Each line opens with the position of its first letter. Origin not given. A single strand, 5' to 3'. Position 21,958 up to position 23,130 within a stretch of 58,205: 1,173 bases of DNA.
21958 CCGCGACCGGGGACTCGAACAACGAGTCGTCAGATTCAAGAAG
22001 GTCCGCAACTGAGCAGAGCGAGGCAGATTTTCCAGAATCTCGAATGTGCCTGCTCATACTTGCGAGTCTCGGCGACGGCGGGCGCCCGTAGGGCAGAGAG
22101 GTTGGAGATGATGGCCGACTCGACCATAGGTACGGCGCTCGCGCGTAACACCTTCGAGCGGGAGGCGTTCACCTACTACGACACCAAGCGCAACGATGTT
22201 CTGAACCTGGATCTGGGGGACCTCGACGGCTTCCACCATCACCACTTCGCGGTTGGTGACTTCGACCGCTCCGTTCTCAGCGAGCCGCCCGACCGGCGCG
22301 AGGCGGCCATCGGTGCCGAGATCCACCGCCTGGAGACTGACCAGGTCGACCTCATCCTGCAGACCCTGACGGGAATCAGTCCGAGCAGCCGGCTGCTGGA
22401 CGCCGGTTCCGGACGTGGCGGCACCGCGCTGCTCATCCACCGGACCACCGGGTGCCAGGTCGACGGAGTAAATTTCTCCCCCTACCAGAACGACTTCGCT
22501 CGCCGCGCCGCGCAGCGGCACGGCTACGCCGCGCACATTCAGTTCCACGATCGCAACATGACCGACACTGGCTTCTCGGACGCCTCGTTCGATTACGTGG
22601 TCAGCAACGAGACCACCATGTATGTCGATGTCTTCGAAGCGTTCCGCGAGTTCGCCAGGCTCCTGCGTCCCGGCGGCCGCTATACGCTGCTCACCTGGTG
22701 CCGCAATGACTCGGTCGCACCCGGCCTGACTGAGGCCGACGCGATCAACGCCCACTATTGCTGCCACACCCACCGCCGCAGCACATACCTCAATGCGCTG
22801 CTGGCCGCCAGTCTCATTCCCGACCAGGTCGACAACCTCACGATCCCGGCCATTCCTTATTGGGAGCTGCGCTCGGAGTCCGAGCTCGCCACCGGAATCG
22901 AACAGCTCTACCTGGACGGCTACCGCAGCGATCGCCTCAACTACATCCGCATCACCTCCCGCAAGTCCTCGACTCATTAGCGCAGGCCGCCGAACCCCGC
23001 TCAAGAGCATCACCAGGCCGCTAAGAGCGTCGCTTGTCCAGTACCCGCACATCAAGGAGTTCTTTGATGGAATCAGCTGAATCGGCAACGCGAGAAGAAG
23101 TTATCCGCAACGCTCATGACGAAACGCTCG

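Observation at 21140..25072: Two tandem GPP-C-methyltransferase paralogues plus a third methyltransferase and a prenyl synthase, but no canonical terpene cyclase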

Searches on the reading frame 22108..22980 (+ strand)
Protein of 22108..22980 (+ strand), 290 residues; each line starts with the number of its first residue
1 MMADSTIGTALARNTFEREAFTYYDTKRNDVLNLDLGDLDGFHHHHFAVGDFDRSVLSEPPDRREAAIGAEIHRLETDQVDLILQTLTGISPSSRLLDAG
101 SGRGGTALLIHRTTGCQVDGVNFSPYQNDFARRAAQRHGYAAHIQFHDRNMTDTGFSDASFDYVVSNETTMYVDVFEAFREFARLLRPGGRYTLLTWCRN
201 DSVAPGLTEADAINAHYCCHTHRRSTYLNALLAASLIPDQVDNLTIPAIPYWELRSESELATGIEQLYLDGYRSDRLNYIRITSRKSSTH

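Call 5: search_protein_families(library=pfam, proteins=[window:22108-22980:+])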
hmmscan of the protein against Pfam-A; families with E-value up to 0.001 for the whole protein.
window:22108-22980:+ (290 aa): 7 families
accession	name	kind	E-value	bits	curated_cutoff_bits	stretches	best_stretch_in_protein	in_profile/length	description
PF08241.18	Methyltransf_11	-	1.7e-18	67.5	21.2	1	97-192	1-93/95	Methyltransferase domain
PF13649.12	Methyltransf_25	-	1.2e-16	61.6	27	1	97-190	2-97/97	Methyltransferase domain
PF13847.12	Methyltransf_31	-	3.8e-13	49.8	27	1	92-203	3-118/145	Methyltransferase domain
PF13489.12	Methyltransf_23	-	1.1e-12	48.4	27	1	80-228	10-145/164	Methyltransferase domain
PF08242.18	Methyltransf_12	-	1.4e-10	42.2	30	1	97-191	1-97/98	Methyltransferase domain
PF01209.24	Ubie_methyltran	-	4.7e-07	29.8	20.1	1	62-198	21-155/233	ubiE/COQ5 methyltransferase family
PF02353.26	CMAS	-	9.5e-06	25.6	27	1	74-196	45-166/273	Mycolic acid cyclopropane synthetase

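Call 7: search_solved_structures(query=window:22108-22980:+, max_evalue=0.00001, show_alignments=1)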
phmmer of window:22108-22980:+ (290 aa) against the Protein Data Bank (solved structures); distinct sequences matched with E-value up to 0.00001: 18.
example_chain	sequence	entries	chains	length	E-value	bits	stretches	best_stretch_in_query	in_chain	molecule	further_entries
4f84_A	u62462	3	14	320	8.6e-62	212.4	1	16-283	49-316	Geranyl diphosphate 2-C-methyltransferase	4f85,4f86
3vc1_A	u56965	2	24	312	1.4e-59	205.2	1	14-283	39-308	Geranyl diphosphate 2-C-methyltransferase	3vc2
21zq_A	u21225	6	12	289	5e-12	49.1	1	77-205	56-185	MitM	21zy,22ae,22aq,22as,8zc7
8zc8_A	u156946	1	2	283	5.6e-12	49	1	77-205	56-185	MitM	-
2o57_A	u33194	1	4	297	1.3e-11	47.7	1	20-203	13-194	putative sarcosine dimethylglycine methyltransferase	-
5wp5_A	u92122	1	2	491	9.6e-11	44.9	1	89-202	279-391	Phosphomethylethanolamine N-methyltransferase 2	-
5gm1_A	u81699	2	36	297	1.5e-10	44.3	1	45-196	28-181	O-methylransferase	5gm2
6uv6_A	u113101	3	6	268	1.8e-10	44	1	77-197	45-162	D-glucose O-methyltransferase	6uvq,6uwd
3bus_A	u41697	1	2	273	4.7e-10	42.7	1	78-196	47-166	Methyltransferase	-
5wp4_A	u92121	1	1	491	6e-10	42.3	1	89-202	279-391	Phosphoethanolamine N-methyltransferase 1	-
3mcz_A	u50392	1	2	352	3.4e-08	36.6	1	67-222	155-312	O-methyltransferase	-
3mgg_A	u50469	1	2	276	1.6e-07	34.3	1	79-196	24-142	Methyltransferase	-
4pne_A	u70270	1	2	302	5.6e-07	32.5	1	81-192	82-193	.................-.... protein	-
8gdu_A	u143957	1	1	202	1e-06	31.7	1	93-198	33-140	Methyltransferase domain-containing protein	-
7v6h_A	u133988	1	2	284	3.1e-06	30.1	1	78-194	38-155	Cyclopropane fatty-acyl-phospholipid synthase-like methyltransferase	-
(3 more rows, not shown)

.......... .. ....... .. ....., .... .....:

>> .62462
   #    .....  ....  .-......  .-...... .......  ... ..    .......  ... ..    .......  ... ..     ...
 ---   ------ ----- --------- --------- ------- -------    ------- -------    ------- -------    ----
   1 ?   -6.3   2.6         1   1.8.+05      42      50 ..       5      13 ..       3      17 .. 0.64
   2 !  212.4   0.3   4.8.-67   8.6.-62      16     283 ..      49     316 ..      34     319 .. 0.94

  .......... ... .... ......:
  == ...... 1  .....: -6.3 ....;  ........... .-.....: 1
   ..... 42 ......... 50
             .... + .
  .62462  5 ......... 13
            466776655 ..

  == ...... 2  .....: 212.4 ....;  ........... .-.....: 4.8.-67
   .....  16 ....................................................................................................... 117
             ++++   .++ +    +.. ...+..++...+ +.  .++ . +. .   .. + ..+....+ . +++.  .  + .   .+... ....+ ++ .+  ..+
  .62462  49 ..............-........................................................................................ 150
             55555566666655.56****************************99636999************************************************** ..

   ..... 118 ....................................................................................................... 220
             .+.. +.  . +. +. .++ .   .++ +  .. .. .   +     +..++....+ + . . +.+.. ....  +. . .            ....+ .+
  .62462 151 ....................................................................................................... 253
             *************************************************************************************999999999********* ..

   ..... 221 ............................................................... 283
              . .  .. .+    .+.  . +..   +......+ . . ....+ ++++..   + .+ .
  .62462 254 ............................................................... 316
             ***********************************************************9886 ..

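Call 12: find_encoding_contigs(protein=window:22108-22980:+, flank=10000, max_places=6)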
Protein window:22108-22980:+ (290 aa): 1 contig read that carries it; 1 place shown.
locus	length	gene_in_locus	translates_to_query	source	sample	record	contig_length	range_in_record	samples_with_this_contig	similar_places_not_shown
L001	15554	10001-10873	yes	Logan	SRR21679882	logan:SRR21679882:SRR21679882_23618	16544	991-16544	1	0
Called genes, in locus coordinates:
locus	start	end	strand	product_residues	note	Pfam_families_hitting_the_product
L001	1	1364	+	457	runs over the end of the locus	-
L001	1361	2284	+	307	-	PF13714:PEP_mutase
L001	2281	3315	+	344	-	PF00389:2-Hacid_dh, PF02826:2-Hacid_dh_C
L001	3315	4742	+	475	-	PF00171:Aldedh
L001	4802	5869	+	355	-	PF01040:UbiA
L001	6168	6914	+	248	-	PF12833:HTH_18, PF00165:HTH_AraC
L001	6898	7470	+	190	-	PF01467:CTP_transf_like (weak)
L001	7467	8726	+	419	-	PF10143:PhosphMutase, PF01676:Metalloenzyme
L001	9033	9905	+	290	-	PF02353:CMAS, PF13649:Methyltransf_25 (weak)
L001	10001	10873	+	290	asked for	PF01209:Ubie_methyltran (weak), PF13489:Methyltransf_23, PF02353:CMAS (weak), PF13847:Methyltransf_31, PF08241:Methyltransf_11, PF08242:Methyltransf_12, PF13649:Methyltransf_25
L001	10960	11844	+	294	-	PF02353:CMAS (weak), PF13847:Methyltransf_31, PF08241:Methyltransf_11, PF08242:Methyltransf_12 (faint), PF13649:Methyltransf_25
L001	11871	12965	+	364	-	PF00348:polyprenyl_synt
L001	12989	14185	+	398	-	PF02776:TPP_enzyme_N, PF02775:TPP_enzyme_C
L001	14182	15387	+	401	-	PF00465:Fe-ADH, PF25137:ADH_Fe_C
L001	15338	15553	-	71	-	?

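Call 16: find_homologous_proteins(query=window:22108-22980:+, max_evalue=1e-20)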
Query window:22108-22980:+ (290 aa): 1635 proteins with E <= 1e-20 among 8000 candidates; the best 120 are listed.
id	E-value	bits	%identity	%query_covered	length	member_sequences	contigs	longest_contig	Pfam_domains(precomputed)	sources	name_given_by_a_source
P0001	2.6e-179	613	93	100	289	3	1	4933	PF13847.13,PF13489.13,PF02353.27,PF13649.13,PF01209.25,PF08241.19,PF08242.19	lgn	-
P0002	2.7e-128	445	70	96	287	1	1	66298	PF13847.13,PF13489.13,PF02353.27,PF13649.13,PF01209.25,PF08241.19,PF08242.19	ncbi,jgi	jgi:geranyl diphosphate 2-C-methyltransferase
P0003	2.1e-126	439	69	96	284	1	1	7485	PF13847.13,PF13489.13,PF13649.13,PF01209.25,PF08241.19,PF08242.19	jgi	jgi:geranyl diphosphate 2-C-methyltransferase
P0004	1.5e-125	436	66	99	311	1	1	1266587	PF13847.13,PF13489.13,PF02353.27,PF13649.13,PF08241.19,PF08242.19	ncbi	ncbi:SAM-dependent methyltransferase [Nocardia brasiliensis]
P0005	5.2e-121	422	68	96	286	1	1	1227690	PF13847.13,PF13489.13,PF02353.27,PF13649.13,PF08241.19,PF08242.19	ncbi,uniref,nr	ncbi:methyltransferase [Streptomyces mashuensis]|uniref:Methyltransferase n=1 Tax=Streptomyces mashu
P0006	6.0e-121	421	65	98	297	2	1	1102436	PF13847.13,PF13489.13,PF02353.27,PF13649.13,PF01209.25,PF08241.19,PF08242.19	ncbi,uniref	ncbi:methyltransferase domain-containing protein [Nocardia colli]|uniref:methyltransferase domain-co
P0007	2.7e-120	419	67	99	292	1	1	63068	PF13847.13,PF13489.13,PF02353.27,PF13649.13,PF01209.25,PF08241.19,PF08242.19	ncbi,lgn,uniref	ncbi:class I SAM-dependent methyltransferase [Streptomyces sp. NPDC050211]|uniref:SAM-dependent meth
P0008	7.0e-120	418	66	96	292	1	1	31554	PF13847.13,PF13489.13,PF02353.27,PF13649.13,PF01209.25,PF08241.19,PF08242.19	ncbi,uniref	ncbi:SAM-dependent methyltransferase [Streptomyces sp. NPDC093589]|uniref:SAM-dependent methyltransf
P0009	7.7e-120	418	65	96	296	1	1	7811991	PF13847.13,PF13489.13,PF02353.27,PF13649.13,PF01209.25,PF08241.19,PF08242.19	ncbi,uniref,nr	ncbi:class I SAM-dependent methyltransferase [Saccharothrix australiensis]|uniref:Geranyl diphosphat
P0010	9.6e-120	417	64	98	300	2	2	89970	PF13847.13,PF13489.13,PF02353.27,PF13649.13,PF08241.19,PF08242.19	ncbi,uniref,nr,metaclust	ncbi:SAM-dependent methyltransferase [Streptomyces monomycini]|uniref:SAM-dependent methyltransferas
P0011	4.5e-119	415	64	97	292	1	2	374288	PF13847.13,PF13489.13,PF02353.27,PF13649.13,PF08241.19,PF08242.19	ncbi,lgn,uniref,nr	ncbi:methyltransferase domain-containing protein [Amycolatopsis azurea]|uniref:SAM-dependent methylt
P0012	5.2e-119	415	66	96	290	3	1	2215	PF13847.13,PF13489.13,PF02353.27,PF13649.13,PF08241.19,PF08242.19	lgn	-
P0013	7.4e-119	414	64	96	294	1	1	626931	PF13847.13,PF13489.13,PF02353.27,PF13649.13,PF01209.25,PF08241.19,PF08242.19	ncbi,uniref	ncbi:SAM-dependent methyltransferase [Streptomyces syringium]|uniref:SAM-dependent methyltransferase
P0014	1.9e-118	413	64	97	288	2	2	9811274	PF13847.13,PF13489.13,PF02353.27,PF13649.13,PF08241.19,PF08242.19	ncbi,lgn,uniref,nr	ncbi:SAM-dependent methyltransferase [Amycolatopsis alba]|uniref:SAM-dependent methyltransferase n=1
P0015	2.1e-118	413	65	97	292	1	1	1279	PF13847.13,PF13489.13,PF13649.13,PF01209.25,PF08241.19,PF08242.19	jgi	jgi:geranyl diphosphate 2-C-methyltransferase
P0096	2.1e-89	318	50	97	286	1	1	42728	PF13847.13,PF13489.13,PF02353.27,PF13649.13,PF08241.19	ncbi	ncbi:methyltransferase domain-containing protein [Actinomycetes bacterium KLBMP 9759]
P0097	1.0e-88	316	50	98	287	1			PF13847.13,PF13489.13,PF13649.13,PF08241.19,PF08242.19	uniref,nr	uniref:Putative methyl transferase n=1 Tax=Streptomyces argenteolus TaxID=67274 RepID=A9ZNW3_9ACTN|n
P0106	1.3e-87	312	51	95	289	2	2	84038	PF13847.13,PF13489.13,PF02353.27,PF13649.13,PF08241.19,PF08242.19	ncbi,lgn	ncbi:MAG: SAM-dependent methyltransferase [Pseudonocardiaceae bacterium]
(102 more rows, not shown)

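Call 17: find_encoding_contigs(protein=P0002, flank=10000, max_places=2)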
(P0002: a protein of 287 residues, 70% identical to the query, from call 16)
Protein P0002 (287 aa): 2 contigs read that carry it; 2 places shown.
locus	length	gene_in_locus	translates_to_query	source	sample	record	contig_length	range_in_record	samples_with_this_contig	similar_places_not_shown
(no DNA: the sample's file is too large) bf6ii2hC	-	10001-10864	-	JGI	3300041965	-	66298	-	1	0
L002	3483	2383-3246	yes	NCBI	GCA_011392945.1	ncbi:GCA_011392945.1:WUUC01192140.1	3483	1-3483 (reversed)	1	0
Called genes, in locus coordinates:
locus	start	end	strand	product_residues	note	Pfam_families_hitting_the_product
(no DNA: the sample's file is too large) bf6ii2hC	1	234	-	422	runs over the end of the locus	PF03721:UDPG_MGDP_dh_N, PF00984:UDPG_MGDP_dh, PF03720:UDPG_MGDP_dh_C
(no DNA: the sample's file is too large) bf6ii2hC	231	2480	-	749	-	PF03176:MMPL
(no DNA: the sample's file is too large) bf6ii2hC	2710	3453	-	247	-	PF00106:adh_short, PF08659:KR (weak), PF13561:adh_short_C2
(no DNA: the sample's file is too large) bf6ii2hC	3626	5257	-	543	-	-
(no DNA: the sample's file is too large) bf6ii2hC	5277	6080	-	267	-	PF01209:Ubie_methyltran (weak), PF13489:Methyltransf_23, PF08241:Methyltransf_11, PF08242:Methyltransf_12, PF13649:Methyltransf_25, PF13847:Methyltransf_31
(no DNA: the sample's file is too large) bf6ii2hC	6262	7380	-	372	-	PF01041:DegT_DnrJ_EryC1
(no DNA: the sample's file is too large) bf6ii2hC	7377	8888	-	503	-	PF00155:Aminotran_1_2, PF01041:DegT_DnrJ_EryC1, PF01053:Cys_Met_Meta_PP (weak)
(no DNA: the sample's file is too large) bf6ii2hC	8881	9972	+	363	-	PF00348:polyprenyl_synt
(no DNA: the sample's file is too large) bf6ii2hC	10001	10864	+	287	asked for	PF01209:Ubie_methyltran (weak), PF13489:Methyltransf_23, PF02353:CMAS (weak), PF08241:Methyltransf_11, PF08242:Methyltransf_12, PF13649:Methyltransf_25, PF13847:Methyltransf_31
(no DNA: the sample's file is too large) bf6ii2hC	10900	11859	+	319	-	PF02401:LYTB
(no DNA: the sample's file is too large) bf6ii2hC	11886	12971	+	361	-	-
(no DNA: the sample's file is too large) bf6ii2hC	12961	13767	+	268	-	-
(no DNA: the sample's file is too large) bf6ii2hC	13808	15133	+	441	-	PF01546:Peptidase_M20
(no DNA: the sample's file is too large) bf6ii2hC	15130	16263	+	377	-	PF02615:Ldh_2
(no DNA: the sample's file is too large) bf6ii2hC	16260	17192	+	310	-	PF01408:GFO_IDH_MocA, PF22725:GFO_IDH_MocA_C3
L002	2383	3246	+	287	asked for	PF01209:Ubie_methyltran (weak), PF13489:Methyltransf_23, PF02353:CMAS (weak), PF08241:Methyltransf_11, PF08242:Methyltransf_12, PF13649:Methyltransf_25, PF13847:Methyltransf_31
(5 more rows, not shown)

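Call 18: find_encoding_contigs(protein=P0010, flank=10000, max_places=2)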
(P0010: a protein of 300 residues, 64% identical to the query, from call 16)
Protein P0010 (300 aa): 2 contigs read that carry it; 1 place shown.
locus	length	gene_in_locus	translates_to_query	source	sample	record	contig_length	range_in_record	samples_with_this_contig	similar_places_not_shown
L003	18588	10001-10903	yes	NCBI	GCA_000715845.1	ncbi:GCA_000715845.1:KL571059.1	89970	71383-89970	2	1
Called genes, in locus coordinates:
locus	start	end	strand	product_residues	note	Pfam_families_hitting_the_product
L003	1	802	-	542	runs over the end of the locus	PF13243:SQHop_cyclase_C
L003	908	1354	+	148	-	-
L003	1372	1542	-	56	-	-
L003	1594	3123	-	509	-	PF03109:ABC1, PF01163:RIO1 (faint), PF27536:UbiB_helical (weak)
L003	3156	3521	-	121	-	-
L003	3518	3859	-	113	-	-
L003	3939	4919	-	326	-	PF02401:LYTB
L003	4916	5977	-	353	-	PF00348:polyprenyl_synt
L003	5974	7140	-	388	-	PF04551:GcpE, PF26540:GcpE_C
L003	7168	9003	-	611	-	PF13292:DXP_synthase_N, PF02779:Transket_pyr, PF02780:Transketolase_C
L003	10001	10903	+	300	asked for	PF02353:CMAS (weak), PF13489:Methyltransf_23, PF08241:Methyltransf_11, PF08242:Methyltransf_12, PF13649:Methyltransf_25, PF13847:Methyltransf_31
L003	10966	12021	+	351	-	PF00348:polyprenyl_synt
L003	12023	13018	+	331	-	PF19086:Terpene_syn_C_2, PF03936:Terpene_synth_C (weak)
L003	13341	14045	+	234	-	-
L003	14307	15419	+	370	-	PF00348:polyprenyl_synt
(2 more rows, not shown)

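Call 47: search_protein_families(library=ncbifam, proteins=[window:22108-22980:+, P0010, P0097, P0011], max_evalue=1e-10)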
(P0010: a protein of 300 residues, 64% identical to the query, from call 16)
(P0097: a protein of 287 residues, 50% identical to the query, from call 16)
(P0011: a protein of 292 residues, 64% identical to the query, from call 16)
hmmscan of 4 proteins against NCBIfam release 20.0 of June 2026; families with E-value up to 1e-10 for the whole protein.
window:22108-22980:+ (290 aa): 3 families
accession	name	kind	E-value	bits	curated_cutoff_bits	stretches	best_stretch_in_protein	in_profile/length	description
NF041943.1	GPPMT_Stmyces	equivalog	9.2e-89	297.9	400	1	16-284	2-269/272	geranyl diphosphate 2-C-methyltransferase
NF041675.1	sarc_dimgly_tmase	equivalog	4e-13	49.9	550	1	80-206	54-181/278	sarcosine/dimethylglycine N-methyltransferase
NF045667.1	MTase_DVU1556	equivalog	3.5e-12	46.2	155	1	86-194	16-119/213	DVU_1556 family methyltransferase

P0010 (300 aa): 4 families
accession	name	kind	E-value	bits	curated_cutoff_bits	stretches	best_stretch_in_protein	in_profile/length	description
NF041943.1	GPPMT_Stmyces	equivalog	1.8e-92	310.1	400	1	18-283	7-271/272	geranyl diphosphate 2-C-methyltransferase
NF041675.1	sarc_dimgly_tmase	equivalog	2.8e-13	50.5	550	1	36-242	21-219/278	sarcosine/dimethylglycine N-methyltransferase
NF045667.1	MTase_DVU1556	equivalog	6.3e-12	45.4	155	1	86-204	19-127/213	DVU_1556 family methyltransferase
NF041537.1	ArsM_AhpD_UU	exception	9.5e-11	41.1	510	0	83-217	70-204/345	arsenite methyltransferase/AhpD domain selenoprotein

P0097 (287 aa): 1 family
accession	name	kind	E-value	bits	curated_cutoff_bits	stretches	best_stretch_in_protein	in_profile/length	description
NF041943.1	GPPMT_Stmyces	equivalog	4.2e-101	338.4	400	1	16-287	2-272/272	geranyl diphosphate 2-C-methyltransferase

P0011 (292 aa): 3 families
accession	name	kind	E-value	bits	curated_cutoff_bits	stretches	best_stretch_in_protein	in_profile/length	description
NF041943.1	GPPMT_Stmyces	equivalog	3.3e-94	315.8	400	1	19-283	8-271/272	geranyl diphosphate 2-C-methyltransferase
NF041675.1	sarc_dimgly_tmase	equivalog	1e-14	55.1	550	1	37-198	22-176/278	sarcosine/dimethylglycine N-methyltransferase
NF045667.1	MTase_DVU1556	equivalog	8.2e-12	45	155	1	86-192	19-120/213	DVU_1556 family methyltransferase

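Call 60: find_encoding_contigs(protein=P0106, flank=8000, max_places=1)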
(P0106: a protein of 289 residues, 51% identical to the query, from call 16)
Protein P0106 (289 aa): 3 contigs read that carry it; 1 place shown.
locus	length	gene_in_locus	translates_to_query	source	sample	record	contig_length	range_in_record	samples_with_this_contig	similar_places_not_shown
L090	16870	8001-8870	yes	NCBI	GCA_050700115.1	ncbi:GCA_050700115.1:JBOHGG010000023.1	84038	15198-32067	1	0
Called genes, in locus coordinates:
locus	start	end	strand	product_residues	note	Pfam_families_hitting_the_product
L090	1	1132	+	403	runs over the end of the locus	PF00155:Aminotran_1_2 (weak), PF01041:DegT_DnrJ_EryC1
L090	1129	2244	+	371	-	PF01041:DegT_DnrJ_EryC1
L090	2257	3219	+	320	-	PF01040:UbiA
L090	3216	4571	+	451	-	PF00890:FAD_binding_2 (weak), PF01266:DAO, PF01593:Amino_oxidase, PF13450:NAD_binding_8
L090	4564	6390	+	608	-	PF01266:DAO (faint), PF13450:NAD_binding_8 (faint), PF04820:Trp_halogenase (weak)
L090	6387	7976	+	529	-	PF00501:AMP-binding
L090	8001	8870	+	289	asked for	PF13489:Methyltransf_23 (weak), PF02353:CMAS (weak), PF13847:Methyltransf_31, PF08241:Methyltransf_11, PF08242:Methyltransf_12 (weak), PF13649:Methyltransf_25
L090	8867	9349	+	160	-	PF02627:CMD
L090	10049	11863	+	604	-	PF02515:CoA_transf_3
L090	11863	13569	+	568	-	PF00501:AMP-binding, PF13193:AMP-binding_C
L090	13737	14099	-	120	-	-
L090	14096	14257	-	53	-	-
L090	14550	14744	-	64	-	-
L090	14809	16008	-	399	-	PF01381:HTH_3, PF13560:HTH_31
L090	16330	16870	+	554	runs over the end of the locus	PF01921:tRNA-synt_1f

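Call 61: find_encoding_contigs(protein=P0096, flank=8000, max_places=1)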
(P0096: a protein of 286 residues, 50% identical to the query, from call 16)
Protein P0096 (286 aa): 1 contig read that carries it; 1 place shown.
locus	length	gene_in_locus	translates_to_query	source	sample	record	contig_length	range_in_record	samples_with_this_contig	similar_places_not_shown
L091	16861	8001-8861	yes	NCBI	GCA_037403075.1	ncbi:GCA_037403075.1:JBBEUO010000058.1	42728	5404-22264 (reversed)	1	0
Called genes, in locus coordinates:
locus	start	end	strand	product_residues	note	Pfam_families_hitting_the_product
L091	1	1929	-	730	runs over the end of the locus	PF00141:peroxidase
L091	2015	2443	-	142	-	PF01475:FUR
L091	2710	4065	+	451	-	PF27520:SP15_N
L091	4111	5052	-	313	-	PF19086:Terpene_syn_C_2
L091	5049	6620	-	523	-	PF13249:SQHop_cyclase_N (faint), PF13243:SQHop_cyclase_C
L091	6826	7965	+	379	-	PF00348:polyprenyl_synt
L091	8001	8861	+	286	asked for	PF02353:CMAS, PF13489:Methyltransf_23 (weak), PF13847:Methyltransf_31, PF08241:Methyltransf_11, PF13649:Methyltransf_25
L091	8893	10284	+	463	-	PF00067:p450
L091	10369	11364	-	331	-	PF19086:Terpene_syn_C_2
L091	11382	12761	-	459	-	PF00067:p450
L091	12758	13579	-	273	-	PF13489:Methyltransf_23, PF13649:Methyltransf_25, PF13847:Methyltransf_31, PF08241:Methyltransf_11, PF08242:Methyltransf_12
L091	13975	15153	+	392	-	PF02401:LYTB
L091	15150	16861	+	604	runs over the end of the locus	PF13292:DXP_synthase_N, PF02779:Transket_pyr, PF02780:Transketolase_C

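Call 83: list_cluster_members(proteins=[P0010, P0011, P0097])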
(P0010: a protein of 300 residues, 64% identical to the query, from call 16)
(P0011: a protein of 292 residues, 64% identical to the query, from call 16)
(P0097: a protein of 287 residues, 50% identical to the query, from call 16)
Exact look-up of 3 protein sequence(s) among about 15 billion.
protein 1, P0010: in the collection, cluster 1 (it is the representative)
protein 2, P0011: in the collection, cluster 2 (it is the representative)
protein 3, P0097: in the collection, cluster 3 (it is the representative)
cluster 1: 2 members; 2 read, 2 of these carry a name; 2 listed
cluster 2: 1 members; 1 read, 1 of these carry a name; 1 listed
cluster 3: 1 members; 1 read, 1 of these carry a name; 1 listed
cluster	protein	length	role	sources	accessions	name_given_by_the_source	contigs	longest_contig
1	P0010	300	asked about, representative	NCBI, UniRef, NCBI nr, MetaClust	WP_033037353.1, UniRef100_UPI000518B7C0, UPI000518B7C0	SAM-dependent methyltransferase [Streptomyces monomycini] | SAM-dependent methyltransferase n=1 Tax=Streptomyces monomycini TaxID=371720 ... | class I SAM-dependent methyltransferase [Streptomyces monomycini]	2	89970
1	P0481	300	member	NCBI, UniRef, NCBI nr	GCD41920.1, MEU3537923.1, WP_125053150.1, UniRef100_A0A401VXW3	SAM-dependent methyltransferase [Streptomyces paromomycinus] | Methyltransferase n=1 Tax=Streptomyces paromomycinus TaxID=92743 RepID=A0A401VXW3_STREY | class I SAM-dependent methyltransferase [Streptomyces paromomycinus]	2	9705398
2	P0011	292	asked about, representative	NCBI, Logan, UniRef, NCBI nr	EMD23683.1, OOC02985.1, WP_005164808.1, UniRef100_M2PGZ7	methyltransferase domain-containing protein [Amycolatopsis azurea] | SAM-dependent methyltransferase n=1 Tax=Amycolatopsis azurea DSM 43854 TaxID=1238180 ...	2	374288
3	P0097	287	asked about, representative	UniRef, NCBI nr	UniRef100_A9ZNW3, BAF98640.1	Putative methyl transferase n=1 Tax=Streptomyces argenteolus TaxID=67274 ... | putative methyl transferase [Streptomyces argenteolus]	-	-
